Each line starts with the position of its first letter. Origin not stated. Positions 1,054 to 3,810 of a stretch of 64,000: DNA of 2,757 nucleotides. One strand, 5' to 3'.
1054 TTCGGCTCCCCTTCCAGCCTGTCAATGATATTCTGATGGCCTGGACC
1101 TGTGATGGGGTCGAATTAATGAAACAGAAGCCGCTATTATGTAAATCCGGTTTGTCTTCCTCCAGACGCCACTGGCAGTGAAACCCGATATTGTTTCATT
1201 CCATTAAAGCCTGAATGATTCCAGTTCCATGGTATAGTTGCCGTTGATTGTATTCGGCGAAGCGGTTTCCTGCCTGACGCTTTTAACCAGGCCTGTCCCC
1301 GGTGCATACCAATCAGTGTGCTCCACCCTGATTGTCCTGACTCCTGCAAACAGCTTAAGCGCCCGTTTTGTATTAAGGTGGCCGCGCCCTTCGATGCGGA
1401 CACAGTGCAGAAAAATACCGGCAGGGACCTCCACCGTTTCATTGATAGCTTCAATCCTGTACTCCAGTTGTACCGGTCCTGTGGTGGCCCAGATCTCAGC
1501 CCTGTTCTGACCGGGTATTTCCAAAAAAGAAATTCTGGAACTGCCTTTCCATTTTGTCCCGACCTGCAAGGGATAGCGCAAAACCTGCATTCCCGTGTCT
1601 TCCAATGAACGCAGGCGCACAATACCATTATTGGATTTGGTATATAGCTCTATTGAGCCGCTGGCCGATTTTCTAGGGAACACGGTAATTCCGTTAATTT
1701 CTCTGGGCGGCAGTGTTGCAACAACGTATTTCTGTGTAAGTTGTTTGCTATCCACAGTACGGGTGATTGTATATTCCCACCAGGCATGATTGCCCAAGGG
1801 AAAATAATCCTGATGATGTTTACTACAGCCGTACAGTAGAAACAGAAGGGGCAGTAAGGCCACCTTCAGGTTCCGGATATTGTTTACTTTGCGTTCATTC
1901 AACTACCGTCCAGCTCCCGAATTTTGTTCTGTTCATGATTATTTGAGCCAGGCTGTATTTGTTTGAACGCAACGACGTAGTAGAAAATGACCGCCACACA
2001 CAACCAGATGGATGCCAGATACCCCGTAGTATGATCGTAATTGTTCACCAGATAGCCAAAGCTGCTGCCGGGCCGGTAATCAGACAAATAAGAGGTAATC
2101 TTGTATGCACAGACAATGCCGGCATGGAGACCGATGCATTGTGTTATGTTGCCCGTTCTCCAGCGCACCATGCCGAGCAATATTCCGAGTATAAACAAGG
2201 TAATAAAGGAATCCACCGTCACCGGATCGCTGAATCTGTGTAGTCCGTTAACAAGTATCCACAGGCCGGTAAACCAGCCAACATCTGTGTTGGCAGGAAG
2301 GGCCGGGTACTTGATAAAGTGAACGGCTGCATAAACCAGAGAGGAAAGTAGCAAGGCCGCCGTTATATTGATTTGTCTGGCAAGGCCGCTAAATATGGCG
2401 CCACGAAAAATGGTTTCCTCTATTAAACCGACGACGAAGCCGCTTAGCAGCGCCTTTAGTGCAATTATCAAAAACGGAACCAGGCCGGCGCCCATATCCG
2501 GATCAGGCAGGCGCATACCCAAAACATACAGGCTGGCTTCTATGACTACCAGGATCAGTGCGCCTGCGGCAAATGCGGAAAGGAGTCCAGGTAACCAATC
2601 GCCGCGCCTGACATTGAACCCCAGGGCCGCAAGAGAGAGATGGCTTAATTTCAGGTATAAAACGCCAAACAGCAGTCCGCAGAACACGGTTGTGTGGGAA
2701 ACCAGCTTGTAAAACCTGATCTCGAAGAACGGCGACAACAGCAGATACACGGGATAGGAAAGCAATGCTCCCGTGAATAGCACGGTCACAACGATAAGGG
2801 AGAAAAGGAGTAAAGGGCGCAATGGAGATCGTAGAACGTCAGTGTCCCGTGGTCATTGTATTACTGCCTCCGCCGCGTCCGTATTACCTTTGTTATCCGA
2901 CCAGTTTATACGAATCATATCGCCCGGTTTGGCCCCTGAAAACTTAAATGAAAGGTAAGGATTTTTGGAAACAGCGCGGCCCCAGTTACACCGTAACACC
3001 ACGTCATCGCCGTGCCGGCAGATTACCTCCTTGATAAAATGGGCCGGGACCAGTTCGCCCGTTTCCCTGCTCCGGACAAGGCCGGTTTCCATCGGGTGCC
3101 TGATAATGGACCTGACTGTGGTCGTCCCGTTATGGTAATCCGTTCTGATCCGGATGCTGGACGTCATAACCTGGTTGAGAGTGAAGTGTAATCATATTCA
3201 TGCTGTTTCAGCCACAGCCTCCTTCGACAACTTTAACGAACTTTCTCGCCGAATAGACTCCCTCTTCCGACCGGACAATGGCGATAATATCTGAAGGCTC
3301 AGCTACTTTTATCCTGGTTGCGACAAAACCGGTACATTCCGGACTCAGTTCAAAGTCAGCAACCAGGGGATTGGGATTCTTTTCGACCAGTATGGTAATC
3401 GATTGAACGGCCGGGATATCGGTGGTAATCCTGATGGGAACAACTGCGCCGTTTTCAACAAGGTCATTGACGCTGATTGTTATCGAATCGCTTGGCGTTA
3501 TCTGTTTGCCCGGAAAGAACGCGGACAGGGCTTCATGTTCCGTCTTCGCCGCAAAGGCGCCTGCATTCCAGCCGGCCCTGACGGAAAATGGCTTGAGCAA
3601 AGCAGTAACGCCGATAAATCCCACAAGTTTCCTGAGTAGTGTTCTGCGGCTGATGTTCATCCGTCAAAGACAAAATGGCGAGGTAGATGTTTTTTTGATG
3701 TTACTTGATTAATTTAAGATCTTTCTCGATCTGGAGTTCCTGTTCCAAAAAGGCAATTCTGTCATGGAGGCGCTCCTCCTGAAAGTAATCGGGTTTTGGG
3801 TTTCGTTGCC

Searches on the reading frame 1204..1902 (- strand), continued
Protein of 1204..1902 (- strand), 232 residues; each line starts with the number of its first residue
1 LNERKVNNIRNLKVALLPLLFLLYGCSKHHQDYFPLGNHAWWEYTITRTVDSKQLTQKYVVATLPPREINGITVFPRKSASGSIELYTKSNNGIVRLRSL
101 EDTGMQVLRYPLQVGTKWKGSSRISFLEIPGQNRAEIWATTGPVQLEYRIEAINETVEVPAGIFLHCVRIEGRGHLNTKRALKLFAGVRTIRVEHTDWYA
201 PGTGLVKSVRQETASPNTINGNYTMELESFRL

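Call 54: find_encoding_contigs(protein=P0149, flank=10000, max_places=4)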
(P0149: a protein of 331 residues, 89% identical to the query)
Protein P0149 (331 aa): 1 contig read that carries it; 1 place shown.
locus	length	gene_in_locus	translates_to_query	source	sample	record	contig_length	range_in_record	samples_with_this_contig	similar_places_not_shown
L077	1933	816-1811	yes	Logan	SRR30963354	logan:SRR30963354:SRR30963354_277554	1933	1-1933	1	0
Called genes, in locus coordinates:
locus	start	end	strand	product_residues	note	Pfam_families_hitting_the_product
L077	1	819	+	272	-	?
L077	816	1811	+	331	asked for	-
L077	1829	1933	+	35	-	?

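Call 55: find_encoding_contigs(protein=P0031, flank=10000, max_places=3)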
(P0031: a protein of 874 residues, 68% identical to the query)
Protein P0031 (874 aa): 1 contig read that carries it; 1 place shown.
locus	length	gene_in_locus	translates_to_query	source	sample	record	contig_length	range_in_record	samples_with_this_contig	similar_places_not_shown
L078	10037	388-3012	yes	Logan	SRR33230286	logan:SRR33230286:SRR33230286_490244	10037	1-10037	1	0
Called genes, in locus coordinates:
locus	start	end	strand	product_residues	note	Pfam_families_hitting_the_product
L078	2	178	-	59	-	?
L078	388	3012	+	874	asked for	-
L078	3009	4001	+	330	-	PF08665:PglZ (weak)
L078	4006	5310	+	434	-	-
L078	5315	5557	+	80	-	PF19891:DUF6364 (weak)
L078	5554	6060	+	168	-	PF01850:PIN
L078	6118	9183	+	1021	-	PF06634:DUF1156 (weak), PF01555:N6_N4_Mtase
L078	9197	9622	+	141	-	PF26277:DUF8076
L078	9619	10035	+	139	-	?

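Call 56: find_encoding_contigs(protein=P0036, flank=10000, max_places=3)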
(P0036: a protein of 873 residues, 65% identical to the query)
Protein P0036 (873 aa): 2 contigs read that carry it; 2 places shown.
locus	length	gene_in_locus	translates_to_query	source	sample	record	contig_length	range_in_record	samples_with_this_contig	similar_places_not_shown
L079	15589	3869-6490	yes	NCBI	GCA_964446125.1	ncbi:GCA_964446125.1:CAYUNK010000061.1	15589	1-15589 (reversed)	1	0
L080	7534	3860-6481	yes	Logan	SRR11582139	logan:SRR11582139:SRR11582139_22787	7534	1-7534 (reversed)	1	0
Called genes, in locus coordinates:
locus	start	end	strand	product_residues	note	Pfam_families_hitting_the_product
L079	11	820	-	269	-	PF04909:Amidohydro_2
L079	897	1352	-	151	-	PF03190:Thioredox_DsbH (weak), PF13899:Thioredoxin_7, PF13098:Thioredoxin_2 (weak)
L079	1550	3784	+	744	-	PF00270:DEAD, PF04851:ResIII (weak), PF00271:Helicase_C, PF22982:WHD_HRQ1, PF09369:MZB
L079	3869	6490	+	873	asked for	-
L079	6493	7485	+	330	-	PF08665:PglZ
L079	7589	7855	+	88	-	-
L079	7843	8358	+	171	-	PF01850:PIN, PF13470:PIN_3 (faint)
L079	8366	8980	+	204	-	PF04545:Sigma70_r4 (faint), PF03118:RNA_pol_A_CTD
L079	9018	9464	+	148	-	-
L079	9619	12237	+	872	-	PF02463:SMC_N (faint), PF13175:AAA_15 (weak), PF13304:AAA_21 (faint)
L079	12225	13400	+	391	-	PF04326:SLFN_AlbA_2, PF13749:HATPase_c_4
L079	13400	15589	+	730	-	?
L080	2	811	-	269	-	PF04909:Amidohydro_2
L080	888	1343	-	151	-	PF03190:Thioredox_DsbH (weak), PF13899:Thioredoxin_7, PF13098:Thioredoxin_2 (weak)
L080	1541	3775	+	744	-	PF00270:DEAD, PF04851:ResIII (weak), PF00271:Helicase_C, PF22982:WHD_HRQ1, PF09369:MZB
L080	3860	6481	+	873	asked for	-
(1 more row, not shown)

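Call 58: search_solved_structures(query=L004:3249-5873:+, max_evalue=1)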
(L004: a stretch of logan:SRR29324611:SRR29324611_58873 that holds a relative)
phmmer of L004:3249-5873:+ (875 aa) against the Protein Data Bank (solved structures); distinct sequences matched with E-value up to 1: 3.
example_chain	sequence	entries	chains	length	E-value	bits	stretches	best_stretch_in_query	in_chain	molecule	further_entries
6lse_A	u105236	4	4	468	0.35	11.8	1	200-274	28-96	Genome polyprotein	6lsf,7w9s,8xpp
5f8g_A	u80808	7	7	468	0.35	11.8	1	200-274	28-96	Genome polyprotein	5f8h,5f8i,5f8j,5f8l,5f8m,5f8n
6lsg_A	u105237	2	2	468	0.36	11.8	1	200-274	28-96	Genome polyprotein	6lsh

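Call 60: search_solved_structures(query=A2, max_evalue=1)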
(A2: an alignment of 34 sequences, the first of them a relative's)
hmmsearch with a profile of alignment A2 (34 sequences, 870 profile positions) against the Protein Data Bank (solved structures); distinct sequences matched with E-value up to 1: 0.

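Call 61: search_protein_families(library=pfam, alignment_id=A2, max_evalue=0.01)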
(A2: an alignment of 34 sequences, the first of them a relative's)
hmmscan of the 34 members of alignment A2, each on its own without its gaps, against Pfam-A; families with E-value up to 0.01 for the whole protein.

A. member 1, L004:3249-5873:+ (875 aa): 1 family
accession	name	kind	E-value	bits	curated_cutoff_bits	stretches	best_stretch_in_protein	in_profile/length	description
PF04465.17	DUF499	-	0.0019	16.5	23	1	227-309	181-260/1024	Protein of unknown function (DUF499)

B. families by the number of members that match (of 34 scanned): 3 families
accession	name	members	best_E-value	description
PF04465.17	DUF499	19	8.6e-09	Protein of unknown function (DUF499)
PF13401.12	AAA_22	1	0.0049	AAA domain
PF15737.10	DUF4685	1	0.0077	Domain of unknown function (DUF4685)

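Call 71: list_cluster_members(proteins=[P0029])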
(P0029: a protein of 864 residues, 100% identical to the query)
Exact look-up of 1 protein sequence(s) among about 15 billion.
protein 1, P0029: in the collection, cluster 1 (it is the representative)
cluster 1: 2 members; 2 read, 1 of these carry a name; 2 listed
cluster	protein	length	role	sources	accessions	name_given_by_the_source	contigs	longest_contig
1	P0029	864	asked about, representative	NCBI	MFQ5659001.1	MAG: hypothetical protein ACE5GZ_01135 [Gammaproteobacteria bacterium]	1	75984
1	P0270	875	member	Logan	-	-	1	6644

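Call 79: predict_structure(alignment_id=A3)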
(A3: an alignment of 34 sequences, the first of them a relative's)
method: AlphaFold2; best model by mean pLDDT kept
length: 864 residues; sequences in the alignment: 34
mean_pLDDT: 74.5   pTM: 0.41
mean pLDDT of the five models: 74.5, 74.2, 72.3, 69.7, 69.5
residues with pLDDT >= 90: 249; 70-90: 312; 50-70: 140; < 50: 163
segments of 3 or more residues with pLDDT < 50: 1-3, 196-201, 229-237, 255-257, 270-319, 371-377, 402-421, 706-746, 855-864
pLDDT, mean of each block of 10 residues (from residue 1): 62 78 83 83 84 77 70 93 91 88 78 88 89 91 91 84 87 91 88 62 65 58 50 47 59 53 57 42 44 45 44 42 68 64 69 58 59 48 56 51 46 42 67 84 94 92 94 90 95 94 92 91 91 92 85 92 92 93 91 91 91 87 89 92 89 87 86 80 86 89 57 32 31 30 49 88 89 73 91 80 79 89 86 88 90 50 36
secondary structure, 60 per line:
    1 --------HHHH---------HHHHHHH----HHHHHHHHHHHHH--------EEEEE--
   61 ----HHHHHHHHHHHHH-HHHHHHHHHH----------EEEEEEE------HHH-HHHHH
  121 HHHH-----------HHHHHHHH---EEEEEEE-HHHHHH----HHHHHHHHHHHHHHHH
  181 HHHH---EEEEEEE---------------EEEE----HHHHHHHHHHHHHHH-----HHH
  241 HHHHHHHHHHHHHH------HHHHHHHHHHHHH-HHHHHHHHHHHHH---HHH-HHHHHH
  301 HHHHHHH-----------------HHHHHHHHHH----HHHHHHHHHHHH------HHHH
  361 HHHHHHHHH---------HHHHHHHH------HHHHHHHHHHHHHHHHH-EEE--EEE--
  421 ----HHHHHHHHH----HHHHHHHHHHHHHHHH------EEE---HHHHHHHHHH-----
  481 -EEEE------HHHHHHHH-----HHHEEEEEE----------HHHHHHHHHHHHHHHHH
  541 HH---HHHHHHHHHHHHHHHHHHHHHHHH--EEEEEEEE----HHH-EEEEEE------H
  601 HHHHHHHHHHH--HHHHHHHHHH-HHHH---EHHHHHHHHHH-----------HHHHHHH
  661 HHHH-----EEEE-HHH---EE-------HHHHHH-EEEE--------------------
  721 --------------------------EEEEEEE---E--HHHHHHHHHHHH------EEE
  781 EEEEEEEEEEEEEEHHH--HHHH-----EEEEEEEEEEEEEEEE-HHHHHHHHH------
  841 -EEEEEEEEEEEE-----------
elements in order (helices of 4 or more, strands of 3 or more residues): H9-12 H22-28 H33-45 E54-58 H65-77 H79-88 E99-105 H116-124 H136-143 E147-153 H155-160 H165-184 E188-194 E210-213 H218-232 H238-254 H261-273 H275-287 H295-307 H325-334 H339-350 H357-369 H379-386 H393-409 E411-413 E416-418 H425-433 H438-453 E460-462 H466-475 E482-485 H492-499 E508-513 H524-542 H546-569 E572-579 E588-593 H600-611 H614-623 H625-628 H633-642 H654-664 E670-673 H690-695 E697-700 E747-753 H760-771 E778-794 H800-803 E809-824 H826-834 E842-853

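Call 81: fold_search(model_id=the predicted structure, library=pdb)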
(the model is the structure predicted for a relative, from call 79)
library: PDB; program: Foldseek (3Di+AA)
matches with E <= 10: 732; with E <= 0.001: 34
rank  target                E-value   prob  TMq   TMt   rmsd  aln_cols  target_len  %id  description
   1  8giz_B                3.9e-05  1.00  0.17  0.34  14.8       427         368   15  E. coli clamp loader with open clamp (released 2024-03-27)
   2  9ln6_A                5.2e-05  0.99  0.14  0.13  23.4       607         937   10  Structure of human NLRP14-UHRF1 complex (released 2026-03-18)
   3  3glf_G                8.1e-05  1.00  0.16  0.31  16.1       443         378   16  Crystal Structure of the Ecoli Clamp Loader Bound to Primer-Template DNA (released 2009-05-26)
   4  8xku_A                1.1e-04  0.99  0.17  0.19  23.2       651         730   15  Cryo-EM structure of the Ycf2-FtsHi motor complex from Arabidopsis in ATP-bound state (released 2024-09-11)
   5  8dqz_A                1.3e-04  1.00  0.16  0.25  22.9       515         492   13  Intermediate state of RFC:PCNA bound to a 3' ss/dsDNA junction (released 2022-08-24)
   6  1w5t_A                1.4e-04  1.00  0.18  0.33  15.3       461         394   12  Structure of the Aeropyrum Pernix ORC2 protein (ADPNP-ADP complexes) (released 2004-10-05)
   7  3gli_G                1.8e-04  1.00  0.16  0.31  17.4       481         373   16  Crystal Structure of the E. coli clamp loader bound to Primer-Template DNA and Psi Peptide (released 2009-05-26)
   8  9bma                  1.8e-04  0.99  0.17  0.06  21.4       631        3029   14  Motor domain from full-length human dynein-1 bound to microtubules in apo condition (released 2025-04-23)
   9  1xxh_B                2.1e-04  1.00  0.17  0.35  15.5       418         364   17  ATPgS Bound E. Coli Clamp Loader Complex (released 2004-12-07)
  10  9e0u                  2.5e-04  0.97  0.15  0.06  23.4       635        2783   12  Cryo-EM structure of human cytoplasmic dynein-1 in the presence of ATP (released 2025-07-09)
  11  3gli_B                3.2e-04  1.00  0.16  0.32  15.1       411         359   14  Crystal Structure of the E. coli clamp loader bound to Primer-Template DNA and Psi Peptide (released 2009-05-26)
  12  1w5s_A                3.6e-04  1.00  0.17  0.32  15.9       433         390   13  Structure of the Aeropyrum Pernix ORC2 protein (ADP form) (released 2004-10-05)
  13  3glg_G                3.9e-04  1.00  0.18  0.33  14.7       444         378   16  Crystal Structure of a Mutant (gammaT157A) E. coli Clamp Loader Bound to Primer-Template DNA (released 2009-05-26)
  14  8u9q_A                3.9e-04  0.94  0.15  0.22  24.9       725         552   10  Cdc48-Shp1 unfolding native substrate, Class 6 (released 2024-11-06)
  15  3glg_B                4.1e-04  1.00  0.16  0.33  14.8       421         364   16  Crystal Structure of a Mutant (gammaT157A) E. coli Clamp Loader Bound to Primer-Template DNA (released 2009-05-26)
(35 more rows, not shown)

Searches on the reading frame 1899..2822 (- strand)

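Call 6: search_protein_families(library=pfam, proteins=[window:1899-2822:-], max_evalue=0.1)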
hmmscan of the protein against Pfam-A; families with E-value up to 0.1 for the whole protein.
window:1899-2822:- (307 aa): 1 family
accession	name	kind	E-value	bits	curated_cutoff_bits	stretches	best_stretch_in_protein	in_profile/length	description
PF02517.21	Rce1-like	-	8.1e-16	58.5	22.4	1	121-236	5-90/93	Type II CAAX prenyl endopeptidase Rce1-like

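Call 8: search_protein_families(library=ncbifam, proteins=[window:1899-2822:-], max_evalue=0.1)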
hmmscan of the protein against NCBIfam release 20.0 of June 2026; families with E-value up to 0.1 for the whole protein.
window:1899-2822:- (307 aa): 6 families
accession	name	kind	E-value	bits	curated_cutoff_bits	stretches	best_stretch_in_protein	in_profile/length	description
NF040589.1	CPBP_Synerg_MrtS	equivalog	4.7e-09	36.7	130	1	88-173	42-125/170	Synerg-CTERM system glutamic-type intramembrane protease MrtS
NF033192.3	CPBP_JDVT_MrtJ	equivalog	2.5e-08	34.5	75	1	131-175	8-59/98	JDVT-CTERM system glutamic-type intramembrane protease MrtJ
NF041647.1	ABC_perm_CPBP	equivalog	2.3e-07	30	435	1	35-176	452-598/636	ABC transporter permease subunit/CPBP intramembrane protease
NF040914.1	Mrt_core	domain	0.0018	18.3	100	0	129-171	9-61/108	myxosortase family intramembrane protease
NF003440.0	PRK04972.1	equivalog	0.0054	15.5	645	1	205-258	385-436/561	aspartate:alanine antiporter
NF040594.1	CPBP_fam_MrtC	equivalog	0.021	14.6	195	1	119-173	113-177/221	myxosortase MrtC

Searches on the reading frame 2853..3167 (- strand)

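Call 6: search_protein_families(library=pfam, proteins=[window:2853-3167:-], max_evalue=0.1)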
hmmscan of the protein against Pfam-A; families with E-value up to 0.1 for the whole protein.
window:2853-3167:- (104 aa): 1 family
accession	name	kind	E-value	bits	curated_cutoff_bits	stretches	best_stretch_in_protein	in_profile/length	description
PF08770.17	SoxZ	-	2e-32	111.2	25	1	10-101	6-97/98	Sulphur oxidation protein SoxZ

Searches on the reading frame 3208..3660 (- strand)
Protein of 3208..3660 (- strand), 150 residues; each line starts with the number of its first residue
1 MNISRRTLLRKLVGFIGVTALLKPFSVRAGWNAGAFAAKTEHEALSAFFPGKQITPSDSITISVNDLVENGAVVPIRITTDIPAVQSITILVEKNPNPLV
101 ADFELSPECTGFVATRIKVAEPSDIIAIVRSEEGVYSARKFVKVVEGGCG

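Call 6: search_protein_families(library=pfam, proteins=[window:3208-3660:-], max_evalue=0.1)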
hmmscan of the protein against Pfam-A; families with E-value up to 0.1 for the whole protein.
window:3208-3660:- (150 aa): 1 family
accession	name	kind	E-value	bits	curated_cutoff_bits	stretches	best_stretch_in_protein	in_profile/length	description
PF13501.12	SoxY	-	6.6e-29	100.8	28.4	1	47-149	3-112/112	Sulfur oxidation protein SoxY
